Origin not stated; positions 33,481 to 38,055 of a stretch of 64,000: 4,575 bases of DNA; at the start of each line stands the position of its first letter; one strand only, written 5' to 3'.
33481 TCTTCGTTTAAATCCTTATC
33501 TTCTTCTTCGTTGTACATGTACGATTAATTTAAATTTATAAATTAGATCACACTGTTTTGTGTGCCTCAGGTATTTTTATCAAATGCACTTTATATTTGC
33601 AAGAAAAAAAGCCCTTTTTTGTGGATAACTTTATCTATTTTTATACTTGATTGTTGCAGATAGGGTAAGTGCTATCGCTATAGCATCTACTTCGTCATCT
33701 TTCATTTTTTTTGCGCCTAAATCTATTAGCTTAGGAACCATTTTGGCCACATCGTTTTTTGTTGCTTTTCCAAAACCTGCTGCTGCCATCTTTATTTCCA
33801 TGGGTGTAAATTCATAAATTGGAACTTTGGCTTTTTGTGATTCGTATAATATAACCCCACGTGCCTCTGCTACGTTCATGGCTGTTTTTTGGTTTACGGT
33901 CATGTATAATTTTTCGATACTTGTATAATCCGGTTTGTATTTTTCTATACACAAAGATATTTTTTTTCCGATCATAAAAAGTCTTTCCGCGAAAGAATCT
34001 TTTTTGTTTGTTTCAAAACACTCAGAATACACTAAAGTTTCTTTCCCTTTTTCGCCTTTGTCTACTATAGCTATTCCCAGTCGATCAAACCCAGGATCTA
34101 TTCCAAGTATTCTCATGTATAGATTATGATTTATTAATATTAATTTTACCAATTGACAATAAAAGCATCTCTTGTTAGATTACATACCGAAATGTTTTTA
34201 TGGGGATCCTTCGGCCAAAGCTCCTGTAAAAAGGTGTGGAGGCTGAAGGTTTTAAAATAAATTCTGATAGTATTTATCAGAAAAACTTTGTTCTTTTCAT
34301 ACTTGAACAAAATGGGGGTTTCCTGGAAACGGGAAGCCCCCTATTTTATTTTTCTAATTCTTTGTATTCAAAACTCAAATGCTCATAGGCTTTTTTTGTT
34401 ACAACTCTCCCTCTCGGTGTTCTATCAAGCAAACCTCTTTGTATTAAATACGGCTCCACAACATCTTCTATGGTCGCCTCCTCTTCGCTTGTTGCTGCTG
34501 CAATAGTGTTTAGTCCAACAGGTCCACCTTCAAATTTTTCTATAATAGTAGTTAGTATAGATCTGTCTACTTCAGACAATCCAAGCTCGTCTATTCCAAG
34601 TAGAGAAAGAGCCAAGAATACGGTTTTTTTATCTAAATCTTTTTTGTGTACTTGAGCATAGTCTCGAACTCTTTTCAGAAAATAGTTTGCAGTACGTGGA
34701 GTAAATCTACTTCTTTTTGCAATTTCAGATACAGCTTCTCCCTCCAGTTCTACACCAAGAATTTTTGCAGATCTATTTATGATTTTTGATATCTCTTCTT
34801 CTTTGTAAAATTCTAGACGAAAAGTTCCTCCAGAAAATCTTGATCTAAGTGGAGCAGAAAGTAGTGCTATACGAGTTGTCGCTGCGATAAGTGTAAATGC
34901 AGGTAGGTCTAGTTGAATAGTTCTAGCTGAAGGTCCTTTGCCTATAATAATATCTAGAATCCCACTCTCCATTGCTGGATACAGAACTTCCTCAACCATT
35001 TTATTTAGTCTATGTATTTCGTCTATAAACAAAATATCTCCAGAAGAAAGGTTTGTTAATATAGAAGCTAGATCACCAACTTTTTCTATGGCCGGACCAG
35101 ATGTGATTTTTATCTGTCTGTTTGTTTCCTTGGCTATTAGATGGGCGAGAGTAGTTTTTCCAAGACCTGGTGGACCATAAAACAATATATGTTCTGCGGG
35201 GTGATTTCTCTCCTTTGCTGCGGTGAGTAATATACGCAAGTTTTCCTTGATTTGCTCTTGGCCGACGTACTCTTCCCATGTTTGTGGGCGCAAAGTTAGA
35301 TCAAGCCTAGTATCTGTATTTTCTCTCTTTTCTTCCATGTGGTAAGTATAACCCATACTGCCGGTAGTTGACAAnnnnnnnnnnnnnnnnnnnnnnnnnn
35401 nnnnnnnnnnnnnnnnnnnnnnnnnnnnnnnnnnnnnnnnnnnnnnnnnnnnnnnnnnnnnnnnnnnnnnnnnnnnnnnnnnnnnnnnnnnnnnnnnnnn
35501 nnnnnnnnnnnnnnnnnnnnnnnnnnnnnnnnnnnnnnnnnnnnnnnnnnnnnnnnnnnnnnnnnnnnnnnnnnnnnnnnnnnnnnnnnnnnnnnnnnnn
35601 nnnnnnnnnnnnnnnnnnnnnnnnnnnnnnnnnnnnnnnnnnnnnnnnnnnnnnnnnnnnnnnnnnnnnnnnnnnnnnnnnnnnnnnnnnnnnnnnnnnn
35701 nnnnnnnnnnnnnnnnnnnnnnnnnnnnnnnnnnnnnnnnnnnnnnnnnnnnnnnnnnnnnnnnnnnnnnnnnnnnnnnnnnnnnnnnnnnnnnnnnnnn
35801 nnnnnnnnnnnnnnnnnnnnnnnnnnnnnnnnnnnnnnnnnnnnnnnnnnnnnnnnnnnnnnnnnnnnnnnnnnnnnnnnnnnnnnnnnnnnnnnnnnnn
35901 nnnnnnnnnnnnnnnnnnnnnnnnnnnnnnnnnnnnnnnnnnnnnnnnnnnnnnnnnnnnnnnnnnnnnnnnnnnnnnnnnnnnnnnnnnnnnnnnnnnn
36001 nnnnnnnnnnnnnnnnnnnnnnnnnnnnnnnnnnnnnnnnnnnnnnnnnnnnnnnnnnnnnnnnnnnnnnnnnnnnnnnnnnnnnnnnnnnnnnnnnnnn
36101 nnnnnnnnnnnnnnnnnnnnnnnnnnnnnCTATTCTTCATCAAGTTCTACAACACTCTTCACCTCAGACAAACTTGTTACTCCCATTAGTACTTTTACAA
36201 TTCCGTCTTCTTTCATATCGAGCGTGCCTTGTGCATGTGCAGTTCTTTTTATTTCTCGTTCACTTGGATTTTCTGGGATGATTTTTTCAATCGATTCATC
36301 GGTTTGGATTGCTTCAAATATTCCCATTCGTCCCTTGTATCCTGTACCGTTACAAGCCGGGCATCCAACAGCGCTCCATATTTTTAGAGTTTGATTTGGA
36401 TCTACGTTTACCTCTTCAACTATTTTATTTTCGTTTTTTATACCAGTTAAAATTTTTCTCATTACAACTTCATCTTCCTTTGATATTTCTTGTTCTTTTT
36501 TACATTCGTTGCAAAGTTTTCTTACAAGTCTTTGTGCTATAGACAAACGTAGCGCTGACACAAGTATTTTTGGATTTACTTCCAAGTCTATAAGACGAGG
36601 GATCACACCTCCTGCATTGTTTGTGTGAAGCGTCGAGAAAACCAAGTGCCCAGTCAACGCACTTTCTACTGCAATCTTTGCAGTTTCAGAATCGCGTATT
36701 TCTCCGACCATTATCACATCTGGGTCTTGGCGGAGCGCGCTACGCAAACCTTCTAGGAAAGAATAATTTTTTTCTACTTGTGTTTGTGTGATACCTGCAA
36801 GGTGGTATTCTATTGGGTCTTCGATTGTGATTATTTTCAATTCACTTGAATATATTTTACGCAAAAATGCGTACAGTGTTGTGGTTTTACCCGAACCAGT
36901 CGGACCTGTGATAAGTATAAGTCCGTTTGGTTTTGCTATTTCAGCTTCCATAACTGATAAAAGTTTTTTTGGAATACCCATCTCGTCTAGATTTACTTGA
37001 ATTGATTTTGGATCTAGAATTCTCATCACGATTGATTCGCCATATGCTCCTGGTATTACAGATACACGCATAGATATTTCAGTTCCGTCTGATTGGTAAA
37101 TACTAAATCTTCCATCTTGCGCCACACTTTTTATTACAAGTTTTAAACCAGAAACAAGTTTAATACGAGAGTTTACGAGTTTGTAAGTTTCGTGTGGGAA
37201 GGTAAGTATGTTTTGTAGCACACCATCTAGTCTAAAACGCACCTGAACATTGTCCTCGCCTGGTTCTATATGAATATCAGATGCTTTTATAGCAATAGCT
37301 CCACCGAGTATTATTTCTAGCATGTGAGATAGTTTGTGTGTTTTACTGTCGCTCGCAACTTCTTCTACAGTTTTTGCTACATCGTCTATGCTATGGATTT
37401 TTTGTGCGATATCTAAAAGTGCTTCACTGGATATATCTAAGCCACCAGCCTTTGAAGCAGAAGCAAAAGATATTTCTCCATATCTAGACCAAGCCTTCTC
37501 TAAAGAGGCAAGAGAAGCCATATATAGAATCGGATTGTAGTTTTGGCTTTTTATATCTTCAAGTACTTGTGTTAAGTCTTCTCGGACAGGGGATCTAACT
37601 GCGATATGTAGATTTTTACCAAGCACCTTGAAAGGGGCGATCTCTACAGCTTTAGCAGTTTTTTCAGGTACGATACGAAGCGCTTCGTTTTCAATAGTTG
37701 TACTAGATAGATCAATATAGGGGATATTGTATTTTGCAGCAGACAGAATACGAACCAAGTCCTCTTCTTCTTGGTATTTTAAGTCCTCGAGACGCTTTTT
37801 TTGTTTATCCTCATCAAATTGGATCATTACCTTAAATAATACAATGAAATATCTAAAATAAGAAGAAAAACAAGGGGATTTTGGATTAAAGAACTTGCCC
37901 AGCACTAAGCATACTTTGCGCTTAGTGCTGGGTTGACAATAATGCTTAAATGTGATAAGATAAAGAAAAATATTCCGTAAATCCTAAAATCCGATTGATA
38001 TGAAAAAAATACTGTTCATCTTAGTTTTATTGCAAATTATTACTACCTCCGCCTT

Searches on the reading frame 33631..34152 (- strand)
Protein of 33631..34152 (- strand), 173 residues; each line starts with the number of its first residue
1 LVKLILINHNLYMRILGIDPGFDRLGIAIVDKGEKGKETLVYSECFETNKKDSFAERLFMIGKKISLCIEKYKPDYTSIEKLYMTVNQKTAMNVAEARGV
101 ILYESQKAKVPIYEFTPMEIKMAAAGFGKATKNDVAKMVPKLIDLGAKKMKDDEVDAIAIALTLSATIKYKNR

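Call 38: search_protein_families(library=pfam, proteins=[window:33631-34152:-])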
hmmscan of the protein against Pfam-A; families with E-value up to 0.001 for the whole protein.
window:33631-34152:- (173 aa): 1 family
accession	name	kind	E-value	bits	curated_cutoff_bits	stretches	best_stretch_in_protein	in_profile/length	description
PF02075.23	RuvC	-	4e-34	118.1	22.2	1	15-163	1-147/148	Crossover junction endodeoxyribonuclease RuvC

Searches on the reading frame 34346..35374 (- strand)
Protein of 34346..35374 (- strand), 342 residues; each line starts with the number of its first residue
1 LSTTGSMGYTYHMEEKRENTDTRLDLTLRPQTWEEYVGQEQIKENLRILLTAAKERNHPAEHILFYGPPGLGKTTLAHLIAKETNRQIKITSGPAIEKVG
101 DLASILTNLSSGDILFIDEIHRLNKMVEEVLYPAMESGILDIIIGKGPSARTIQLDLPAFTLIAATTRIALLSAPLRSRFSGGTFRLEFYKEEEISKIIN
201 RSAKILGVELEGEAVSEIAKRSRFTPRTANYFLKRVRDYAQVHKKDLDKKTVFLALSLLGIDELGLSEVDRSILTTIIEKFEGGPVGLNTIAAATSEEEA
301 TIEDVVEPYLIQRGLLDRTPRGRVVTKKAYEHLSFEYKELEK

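Call 39: search_protein_families(library=pfam, proteins=[window:34346-35374:-])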
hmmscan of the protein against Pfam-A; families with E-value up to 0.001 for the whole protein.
window:34346-35374:- (342 aa): 17 families
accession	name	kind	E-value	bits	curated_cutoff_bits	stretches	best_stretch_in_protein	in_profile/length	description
PF05496.18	RuvB_N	-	7.8e-72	240.7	27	1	28-181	1-154/159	Holliday junction DNA helicase RuvB P-loop domain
PF05491.19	RuvB_C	-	8.9e-27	93.3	24.7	1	263-333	1-71/72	RuvB C-terminal winged helix domain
PF17864.7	AAA_lid_4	-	7.3e-23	80.6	27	1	190-262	1-74/74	RuvB AAA lid domain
PF00004.35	AAA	-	2.4e-19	70.5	21.2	1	63-181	1-124/131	ATPase family associated with various cellular activities (AAA)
PF07728.20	AAA_5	-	5.9e-10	39.7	22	1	62-180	1-139/139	AAA domain (dynein-related subfamily)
PF06068.19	TIP49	-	1.5e-06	28.1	23.8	1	34-91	24-81/347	TIP49 P-loop domain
PF01078.27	Mg_chelatase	-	2e-05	24.5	20.3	0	35-80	4-42/207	Magnesium chelatase, subunit ChlI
PF13173.12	AAA_14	-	4.4e-05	23.9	27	1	63-136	5-87/129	AAA domain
PF13191.12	AAA_16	-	6.5e-05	23.9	32.6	0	37-92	3-57/167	AAA ATPase domain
PF00493.29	MCM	-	6.6e-05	22.6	23.3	0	34-142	24-152/224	MCM P-loop domain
PF00910.28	RNA_helicase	-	0.00017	22.5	21.5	1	63-126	1-64/105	RNA helicase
PF00158.32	Sigma54_activat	-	0.00024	21.3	20.2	0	47-87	9-49/168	Sigma-54 interaction domain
PF13401.12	AAA_22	-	0.00028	21.7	27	0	59-87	4-32/130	AAA domain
PF05673.19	DUF815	-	0.00031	20.4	23.8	0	33-120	27-116/249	Protein of unknown function (DUF815)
PF14532.12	Sigma54_activ_2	-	0.00036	21.2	25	1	41-132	5-90/138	Sigma-54 interaction domain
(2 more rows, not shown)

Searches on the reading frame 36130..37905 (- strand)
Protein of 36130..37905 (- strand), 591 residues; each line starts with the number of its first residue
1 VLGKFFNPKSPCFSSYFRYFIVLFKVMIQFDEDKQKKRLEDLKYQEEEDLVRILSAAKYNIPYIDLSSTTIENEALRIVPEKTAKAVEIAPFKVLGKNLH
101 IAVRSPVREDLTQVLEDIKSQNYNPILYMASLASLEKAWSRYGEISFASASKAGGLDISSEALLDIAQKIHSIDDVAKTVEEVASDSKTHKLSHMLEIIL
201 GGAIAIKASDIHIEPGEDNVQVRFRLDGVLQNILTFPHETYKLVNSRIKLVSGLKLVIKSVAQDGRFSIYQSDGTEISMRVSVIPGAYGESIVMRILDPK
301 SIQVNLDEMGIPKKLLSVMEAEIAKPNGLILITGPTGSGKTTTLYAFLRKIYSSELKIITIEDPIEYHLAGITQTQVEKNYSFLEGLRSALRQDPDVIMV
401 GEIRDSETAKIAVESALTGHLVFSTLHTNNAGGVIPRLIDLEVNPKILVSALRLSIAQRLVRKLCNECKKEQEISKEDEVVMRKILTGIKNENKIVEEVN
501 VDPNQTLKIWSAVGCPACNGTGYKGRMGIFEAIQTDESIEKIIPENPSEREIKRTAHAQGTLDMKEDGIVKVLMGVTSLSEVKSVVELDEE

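Call 39: search_protein_families(library=pfam, proteins=[window:36130-37905:-])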
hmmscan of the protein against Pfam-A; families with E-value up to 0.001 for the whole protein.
window:36130-37905:- (591 aa): 8 families
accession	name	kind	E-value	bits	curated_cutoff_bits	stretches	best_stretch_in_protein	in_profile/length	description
PF00437.27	T2SSE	-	1.4e-113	379.8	24.9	1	191-583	7-369/370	Type II/IV secretion system protein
PF05157.20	MshEN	-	1e-07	32.3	23.1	1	59-142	1-83/90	MshEN domain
PF20720.3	nSTAND3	-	5.6e-05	23.3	27.2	1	322-366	12-56/155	Novel STAND NTPase 3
PF25199.1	nSTAND_NTPase5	-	0.00011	22.5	34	1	319-370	32-85/145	Novel STAND NTPase 5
PF13173.12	AAA_14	-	0.00045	20.7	27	0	328-413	3-81/129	AAA domain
PF13191.12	AAA_16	-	0.00051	21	32.6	0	317-368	14-63/167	AAA ATPase domain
PF13476.12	AAA_23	-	0.00061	20.9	27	1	326-347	18-39/201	AAA domain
PF13401.12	AAA_22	-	0.00076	20.2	27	0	327-364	5-33/130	AAA domain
